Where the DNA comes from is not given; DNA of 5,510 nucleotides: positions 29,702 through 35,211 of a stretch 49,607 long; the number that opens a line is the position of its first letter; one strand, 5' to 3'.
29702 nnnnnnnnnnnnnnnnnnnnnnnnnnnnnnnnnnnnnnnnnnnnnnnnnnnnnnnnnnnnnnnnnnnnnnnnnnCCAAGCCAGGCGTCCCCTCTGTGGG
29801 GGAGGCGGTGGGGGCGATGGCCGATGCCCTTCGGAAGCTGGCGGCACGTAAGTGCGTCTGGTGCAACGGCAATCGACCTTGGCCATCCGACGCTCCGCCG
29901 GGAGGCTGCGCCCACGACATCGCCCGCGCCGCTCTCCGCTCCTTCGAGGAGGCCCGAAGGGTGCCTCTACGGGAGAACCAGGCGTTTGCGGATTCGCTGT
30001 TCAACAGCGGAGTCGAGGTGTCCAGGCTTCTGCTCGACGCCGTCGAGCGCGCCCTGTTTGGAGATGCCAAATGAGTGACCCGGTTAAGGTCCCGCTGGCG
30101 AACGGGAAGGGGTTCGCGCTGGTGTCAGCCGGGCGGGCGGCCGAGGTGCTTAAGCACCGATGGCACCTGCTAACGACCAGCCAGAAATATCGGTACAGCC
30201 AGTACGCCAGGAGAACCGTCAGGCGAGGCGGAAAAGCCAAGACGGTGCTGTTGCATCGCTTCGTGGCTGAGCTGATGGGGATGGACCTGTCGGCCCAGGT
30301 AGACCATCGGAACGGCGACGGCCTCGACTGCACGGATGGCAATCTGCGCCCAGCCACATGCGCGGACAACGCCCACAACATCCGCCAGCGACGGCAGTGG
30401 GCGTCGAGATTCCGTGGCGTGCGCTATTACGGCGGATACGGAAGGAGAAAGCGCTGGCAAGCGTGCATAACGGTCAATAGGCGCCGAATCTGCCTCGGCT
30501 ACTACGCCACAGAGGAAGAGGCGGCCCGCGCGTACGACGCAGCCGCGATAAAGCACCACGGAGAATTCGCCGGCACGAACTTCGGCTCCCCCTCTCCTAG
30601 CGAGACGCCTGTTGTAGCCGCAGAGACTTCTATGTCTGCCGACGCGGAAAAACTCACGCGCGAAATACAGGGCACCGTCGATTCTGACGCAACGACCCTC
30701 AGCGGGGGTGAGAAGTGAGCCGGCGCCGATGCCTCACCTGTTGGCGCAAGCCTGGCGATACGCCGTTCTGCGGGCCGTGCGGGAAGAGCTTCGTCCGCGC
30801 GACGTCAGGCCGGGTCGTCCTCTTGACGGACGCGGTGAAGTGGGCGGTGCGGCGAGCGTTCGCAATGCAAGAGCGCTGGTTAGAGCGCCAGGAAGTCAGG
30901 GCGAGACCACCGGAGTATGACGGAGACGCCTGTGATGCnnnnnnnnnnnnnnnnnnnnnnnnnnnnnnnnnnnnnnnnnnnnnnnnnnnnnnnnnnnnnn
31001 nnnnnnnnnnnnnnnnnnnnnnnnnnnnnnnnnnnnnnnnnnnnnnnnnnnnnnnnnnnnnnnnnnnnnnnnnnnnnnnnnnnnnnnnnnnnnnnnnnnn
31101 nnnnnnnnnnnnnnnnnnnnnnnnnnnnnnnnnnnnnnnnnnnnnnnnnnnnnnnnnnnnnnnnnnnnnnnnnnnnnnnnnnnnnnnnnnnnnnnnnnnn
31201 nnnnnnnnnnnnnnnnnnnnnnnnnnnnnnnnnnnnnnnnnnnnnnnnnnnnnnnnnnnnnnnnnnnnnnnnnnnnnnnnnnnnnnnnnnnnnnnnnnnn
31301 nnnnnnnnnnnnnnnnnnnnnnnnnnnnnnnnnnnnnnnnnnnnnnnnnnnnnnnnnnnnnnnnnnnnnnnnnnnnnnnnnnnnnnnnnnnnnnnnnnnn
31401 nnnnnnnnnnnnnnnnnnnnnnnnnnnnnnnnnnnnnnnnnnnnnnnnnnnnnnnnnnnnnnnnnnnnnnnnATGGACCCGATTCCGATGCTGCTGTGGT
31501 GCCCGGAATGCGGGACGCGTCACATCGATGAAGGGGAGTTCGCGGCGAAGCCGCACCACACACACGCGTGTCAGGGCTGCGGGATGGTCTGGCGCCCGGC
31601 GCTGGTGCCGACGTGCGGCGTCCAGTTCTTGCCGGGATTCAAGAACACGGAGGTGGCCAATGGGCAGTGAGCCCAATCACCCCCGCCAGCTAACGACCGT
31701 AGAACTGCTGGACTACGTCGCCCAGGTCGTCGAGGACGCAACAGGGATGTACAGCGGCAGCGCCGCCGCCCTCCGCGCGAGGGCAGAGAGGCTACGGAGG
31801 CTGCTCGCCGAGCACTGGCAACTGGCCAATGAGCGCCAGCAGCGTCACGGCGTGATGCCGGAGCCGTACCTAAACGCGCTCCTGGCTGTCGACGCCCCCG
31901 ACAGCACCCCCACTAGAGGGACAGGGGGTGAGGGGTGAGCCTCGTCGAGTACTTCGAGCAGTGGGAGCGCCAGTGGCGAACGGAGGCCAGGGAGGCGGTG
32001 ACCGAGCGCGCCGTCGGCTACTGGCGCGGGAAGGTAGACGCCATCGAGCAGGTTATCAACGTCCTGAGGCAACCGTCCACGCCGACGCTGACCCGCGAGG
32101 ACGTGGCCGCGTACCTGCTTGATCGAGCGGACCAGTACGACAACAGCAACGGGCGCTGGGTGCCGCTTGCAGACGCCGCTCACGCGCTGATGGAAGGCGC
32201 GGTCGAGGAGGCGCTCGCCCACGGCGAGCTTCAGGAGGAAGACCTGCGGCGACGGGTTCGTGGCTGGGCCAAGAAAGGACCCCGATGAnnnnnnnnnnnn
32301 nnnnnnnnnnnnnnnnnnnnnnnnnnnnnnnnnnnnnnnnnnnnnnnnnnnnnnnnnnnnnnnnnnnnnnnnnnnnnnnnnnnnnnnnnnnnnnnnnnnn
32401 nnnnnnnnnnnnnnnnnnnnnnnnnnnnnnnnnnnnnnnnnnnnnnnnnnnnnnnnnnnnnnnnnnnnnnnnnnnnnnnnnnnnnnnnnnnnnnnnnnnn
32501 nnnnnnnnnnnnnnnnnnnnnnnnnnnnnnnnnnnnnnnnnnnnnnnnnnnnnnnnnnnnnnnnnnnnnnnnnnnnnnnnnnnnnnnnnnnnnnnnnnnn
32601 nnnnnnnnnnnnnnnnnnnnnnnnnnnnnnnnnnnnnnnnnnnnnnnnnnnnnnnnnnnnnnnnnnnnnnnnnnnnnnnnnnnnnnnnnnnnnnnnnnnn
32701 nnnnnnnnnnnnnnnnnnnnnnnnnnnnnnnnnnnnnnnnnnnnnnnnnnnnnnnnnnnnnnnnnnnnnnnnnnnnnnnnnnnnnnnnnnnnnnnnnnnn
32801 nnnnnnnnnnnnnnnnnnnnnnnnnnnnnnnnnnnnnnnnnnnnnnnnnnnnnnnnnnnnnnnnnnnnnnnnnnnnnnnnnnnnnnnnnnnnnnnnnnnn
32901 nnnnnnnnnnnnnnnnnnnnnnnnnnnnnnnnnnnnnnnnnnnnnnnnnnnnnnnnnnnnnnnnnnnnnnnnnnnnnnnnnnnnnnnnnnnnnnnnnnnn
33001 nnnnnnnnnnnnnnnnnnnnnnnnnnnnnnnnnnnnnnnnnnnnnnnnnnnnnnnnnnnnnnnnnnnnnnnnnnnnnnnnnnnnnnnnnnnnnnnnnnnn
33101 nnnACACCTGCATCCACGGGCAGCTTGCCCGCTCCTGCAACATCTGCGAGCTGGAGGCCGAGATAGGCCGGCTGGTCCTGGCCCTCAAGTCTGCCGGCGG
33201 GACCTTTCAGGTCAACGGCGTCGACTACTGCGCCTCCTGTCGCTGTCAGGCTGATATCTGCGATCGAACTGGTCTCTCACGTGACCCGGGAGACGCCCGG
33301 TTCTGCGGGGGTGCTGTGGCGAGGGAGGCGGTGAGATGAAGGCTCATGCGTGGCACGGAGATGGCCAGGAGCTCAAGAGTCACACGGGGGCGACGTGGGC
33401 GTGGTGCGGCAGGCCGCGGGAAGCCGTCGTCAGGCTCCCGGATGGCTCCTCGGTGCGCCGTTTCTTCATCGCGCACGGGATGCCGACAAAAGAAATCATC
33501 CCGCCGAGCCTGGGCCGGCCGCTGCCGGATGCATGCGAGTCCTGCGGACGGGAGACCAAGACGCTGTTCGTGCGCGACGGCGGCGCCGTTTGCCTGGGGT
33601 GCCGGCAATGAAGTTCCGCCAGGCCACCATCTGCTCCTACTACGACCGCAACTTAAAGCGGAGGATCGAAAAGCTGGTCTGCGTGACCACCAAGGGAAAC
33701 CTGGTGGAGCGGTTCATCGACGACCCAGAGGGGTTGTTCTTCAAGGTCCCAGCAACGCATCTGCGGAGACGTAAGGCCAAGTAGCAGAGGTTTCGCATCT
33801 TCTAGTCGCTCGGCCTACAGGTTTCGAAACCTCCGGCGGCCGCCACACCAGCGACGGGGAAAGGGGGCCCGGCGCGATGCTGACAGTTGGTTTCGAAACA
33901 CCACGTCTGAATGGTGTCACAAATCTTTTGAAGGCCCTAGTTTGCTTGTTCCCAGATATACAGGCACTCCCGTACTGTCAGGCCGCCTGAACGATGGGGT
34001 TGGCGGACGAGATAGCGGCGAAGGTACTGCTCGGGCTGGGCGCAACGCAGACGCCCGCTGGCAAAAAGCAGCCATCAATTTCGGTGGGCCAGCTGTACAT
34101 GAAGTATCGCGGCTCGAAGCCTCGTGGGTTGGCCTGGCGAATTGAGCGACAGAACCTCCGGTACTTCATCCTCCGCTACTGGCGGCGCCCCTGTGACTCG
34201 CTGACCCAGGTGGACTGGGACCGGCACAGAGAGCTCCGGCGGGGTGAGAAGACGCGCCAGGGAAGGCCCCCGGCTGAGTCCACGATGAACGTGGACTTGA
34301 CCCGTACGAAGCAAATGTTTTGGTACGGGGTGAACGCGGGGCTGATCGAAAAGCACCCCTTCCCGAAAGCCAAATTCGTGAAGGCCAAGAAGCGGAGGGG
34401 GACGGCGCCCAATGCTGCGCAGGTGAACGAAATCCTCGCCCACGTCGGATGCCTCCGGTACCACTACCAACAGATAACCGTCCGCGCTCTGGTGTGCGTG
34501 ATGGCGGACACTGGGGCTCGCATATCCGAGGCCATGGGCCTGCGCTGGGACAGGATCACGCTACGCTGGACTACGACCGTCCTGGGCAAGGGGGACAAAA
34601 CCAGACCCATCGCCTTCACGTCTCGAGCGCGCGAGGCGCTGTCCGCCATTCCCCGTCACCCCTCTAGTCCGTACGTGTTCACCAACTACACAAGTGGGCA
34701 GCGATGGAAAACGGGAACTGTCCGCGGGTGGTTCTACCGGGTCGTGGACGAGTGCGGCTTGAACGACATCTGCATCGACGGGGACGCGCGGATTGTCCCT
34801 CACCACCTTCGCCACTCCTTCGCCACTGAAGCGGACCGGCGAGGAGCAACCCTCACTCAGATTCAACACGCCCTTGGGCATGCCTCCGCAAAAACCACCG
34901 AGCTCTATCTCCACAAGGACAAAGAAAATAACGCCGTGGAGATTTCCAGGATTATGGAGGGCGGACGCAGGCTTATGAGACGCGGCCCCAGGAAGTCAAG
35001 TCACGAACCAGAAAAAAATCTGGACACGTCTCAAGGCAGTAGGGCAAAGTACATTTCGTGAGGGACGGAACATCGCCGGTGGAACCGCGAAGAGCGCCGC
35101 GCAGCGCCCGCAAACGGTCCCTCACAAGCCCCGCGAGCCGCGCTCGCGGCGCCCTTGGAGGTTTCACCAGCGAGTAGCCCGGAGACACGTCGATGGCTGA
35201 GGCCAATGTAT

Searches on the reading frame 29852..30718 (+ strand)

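Call 46: search_protein_families(library=phrogs, proteins=[window:29852-30718:+], max_evalue=0.001)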
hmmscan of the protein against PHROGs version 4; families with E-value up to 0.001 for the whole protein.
window:29852-30718:+ (288 aa): 9 families
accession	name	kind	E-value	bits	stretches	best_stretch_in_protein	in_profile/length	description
phrog_99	-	DNA, RNA and nucleotide metabolism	3.7e-36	126.6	1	122-244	153-268/383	HNH endonuclease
phrog_4578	-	DNA, RNA and nucleotide metabolism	4.6e-14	53.4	1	148-243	30-122/130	HNH endonuclease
phrog_36769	-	unknown function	4.8e-14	53.5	1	125-230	235-342/367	-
phrog_3593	-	DNA, RNA and nucleotide metabolism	1e-13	52.5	1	130-238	91-199/210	HNH endonuclease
phrog_374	-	DNA, RNA and nucleotide metabolism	8.8e-12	45.6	1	149-244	325-415/617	HNH endonuclease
phrog_59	-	DNA, RNA and nucleotide metabolism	2e-07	31.7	1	113-207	171-246/423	HNH endonuclease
phrog_959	-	DNA, RNA and nucleotide metabolism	2.2e-07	31.7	1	103-181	31-110/138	HNH endonuclease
phrog_13470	-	DNA, RNA and nucleotide metabolism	9.3e-07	30.1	1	176-234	83-141/152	HNH endonuclease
phrog_953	-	DNA, RNA and nucleotide metabolism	2.4e-06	28.1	1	188-241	316-367/420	HNH endonuclease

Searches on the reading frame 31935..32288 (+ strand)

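Call 85: search_protein_families(library=pfam, proteins=[window:31935-32288:+], max_evalue=0.01)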
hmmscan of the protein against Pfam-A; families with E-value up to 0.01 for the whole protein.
window:31935-32288:+ (117 aa): 1 family
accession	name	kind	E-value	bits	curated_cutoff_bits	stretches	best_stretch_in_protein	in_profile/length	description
PF04655.20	APH_6_hur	-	0.0087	15.9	27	1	48-116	112-184/252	Aminoglycoside/hydroxyurea antibiotic resistance kinase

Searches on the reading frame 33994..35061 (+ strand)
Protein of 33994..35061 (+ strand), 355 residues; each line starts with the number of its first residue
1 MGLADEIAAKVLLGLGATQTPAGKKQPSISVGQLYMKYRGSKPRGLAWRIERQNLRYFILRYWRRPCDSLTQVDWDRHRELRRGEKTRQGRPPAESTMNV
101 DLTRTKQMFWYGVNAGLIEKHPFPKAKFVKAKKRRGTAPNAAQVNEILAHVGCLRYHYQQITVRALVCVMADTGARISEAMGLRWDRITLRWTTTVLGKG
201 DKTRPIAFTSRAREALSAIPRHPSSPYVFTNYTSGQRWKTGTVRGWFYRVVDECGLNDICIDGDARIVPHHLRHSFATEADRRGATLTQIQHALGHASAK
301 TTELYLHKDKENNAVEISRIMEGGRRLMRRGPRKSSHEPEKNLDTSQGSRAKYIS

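Call 46: search_protein_families(library=phrogs, proteins=[window:33994-35061:+], max_evalue=0.001)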
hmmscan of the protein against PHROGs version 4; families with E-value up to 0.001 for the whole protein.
window:33994-35061:+ (355 aa): 4 families
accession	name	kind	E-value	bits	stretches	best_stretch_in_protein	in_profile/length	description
phrog_1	-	integration and excision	3e-43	150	1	14-326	155-456/611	integrase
phrog_216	-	integration and excision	7.3e-26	92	1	108-326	25-242/301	integrase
phrog_23271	-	unknown function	1.4e-06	29.2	1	266-311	8-53/67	-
phrog_7269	-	integration and excision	4e-05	24.4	1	267-318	28-79/89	integrase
